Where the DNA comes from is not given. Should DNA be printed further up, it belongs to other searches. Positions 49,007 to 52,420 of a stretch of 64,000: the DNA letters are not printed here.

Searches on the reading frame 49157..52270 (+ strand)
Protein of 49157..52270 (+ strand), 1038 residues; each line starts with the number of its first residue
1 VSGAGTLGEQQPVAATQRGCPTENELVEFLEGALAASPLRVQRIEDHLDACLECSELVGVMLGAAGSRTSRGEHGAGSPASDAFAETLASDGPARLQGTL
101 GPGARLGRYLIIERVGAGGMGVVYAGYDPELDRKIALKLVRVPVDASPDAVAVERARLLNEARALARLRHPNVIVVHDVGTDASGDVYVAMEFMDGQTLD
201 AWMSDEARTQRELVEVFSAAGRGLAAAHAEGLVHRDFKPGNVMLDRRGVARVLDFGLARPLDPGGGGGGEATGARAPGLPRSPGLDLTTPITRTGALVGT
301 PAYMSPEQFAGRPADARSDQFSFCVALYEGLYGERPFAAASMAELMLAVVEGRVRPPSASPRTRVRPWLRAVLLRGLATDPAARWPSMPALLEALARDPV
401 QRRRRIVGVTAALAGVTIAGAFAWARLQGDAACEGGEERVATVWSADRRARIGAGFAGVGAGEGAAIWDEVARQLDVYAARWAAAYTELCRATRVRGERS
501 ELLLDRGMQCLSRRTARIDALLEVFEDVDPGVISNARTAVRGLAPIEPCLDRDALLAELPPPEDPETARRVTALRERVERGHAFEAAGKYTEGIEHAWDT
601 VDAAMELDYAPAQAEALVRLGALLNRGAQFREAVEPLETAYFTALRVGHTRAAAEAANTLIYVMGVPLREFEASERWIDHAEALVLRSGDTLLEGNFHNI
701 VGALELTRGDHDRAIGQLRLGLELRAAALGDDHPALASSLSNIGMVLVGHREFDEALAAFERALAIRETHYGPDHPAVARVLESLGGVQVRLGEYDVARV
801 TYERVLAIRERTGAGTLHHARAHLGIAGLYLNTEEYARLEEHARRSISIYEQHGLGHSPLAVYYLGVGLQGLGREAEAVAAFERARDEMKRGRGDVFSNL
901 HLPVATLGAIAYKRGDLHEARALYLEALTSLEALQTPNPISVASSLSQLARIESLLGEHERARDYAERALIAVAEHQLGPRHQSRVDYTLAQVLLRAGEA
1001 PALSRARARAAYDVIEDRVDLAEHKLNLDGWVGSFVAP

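Call 46: search_protein_families(library=pfam, proteins=[window:49157-52270:+], max_evalue=0.0001)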
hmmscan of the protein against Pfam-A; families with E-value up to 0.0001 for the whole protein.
window:49157-52270:+ (1038 aa): 13 families
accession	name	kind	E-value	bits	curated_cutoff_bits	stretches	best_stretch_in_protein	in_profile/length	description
PF13424.12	TPR_12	-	1.4e-36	125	30.1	3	752-810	18-76/77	Tetratricopeptide repeat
PF00069.31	Pkinase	-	8e-35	120.9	31.7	1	111-384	3-251/263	Protein kinase domain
PF13374.12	TPR_10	-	6.5e-24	83.6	27.5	1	736-776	1-41/42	Tetratricopeptide repeat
PF07714.23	PK_Tyr_Ser-Thr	-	1.5e-22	80.6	23.1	1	112-261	4-152/258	Protein tyrosine and serine/threonine kinase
PF24885.1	TPR_NPHP3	-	2.6e-18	66.7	100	1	704-814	108-218/239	Nephrocystin-3 TPR domain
PF07719.23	TPR_2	-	4e-16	58.2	27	0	739-769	3-33/34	Tetratricopeptide repeat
PF00515.34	TPR_1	-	1.8e-14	53.2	27.8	0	737-769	1-33/34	Tetratricopeptide repeat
PF13181.12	TPR_8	-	2.1e-10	40.3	25.7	0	738-769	2-33/34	Tetratricopeptide repeat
PF01636.29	APH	-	2.8e-08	34.3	23.2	1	210-263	147-202/239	Phosphotransferase enzyme family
PF03109.22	ABC1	-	3.2e-06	26.9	22.9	1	166-262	122-218/244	ABC1 atypical kinase-like domain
PF13174.12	TPR_6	-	1.4e-05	25.9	26.3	0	861-886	2-27/33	Tetratricopeptide repeat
PF13176.12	TPR_7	-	5.1e-05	23.5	27.9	0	782-811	2-31/36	Tetratricopeptide repeat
PF13432.12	TPR_16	-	5.8e-05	23.9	32.7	1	744-807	4-59/65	Tetratricopeptide repeat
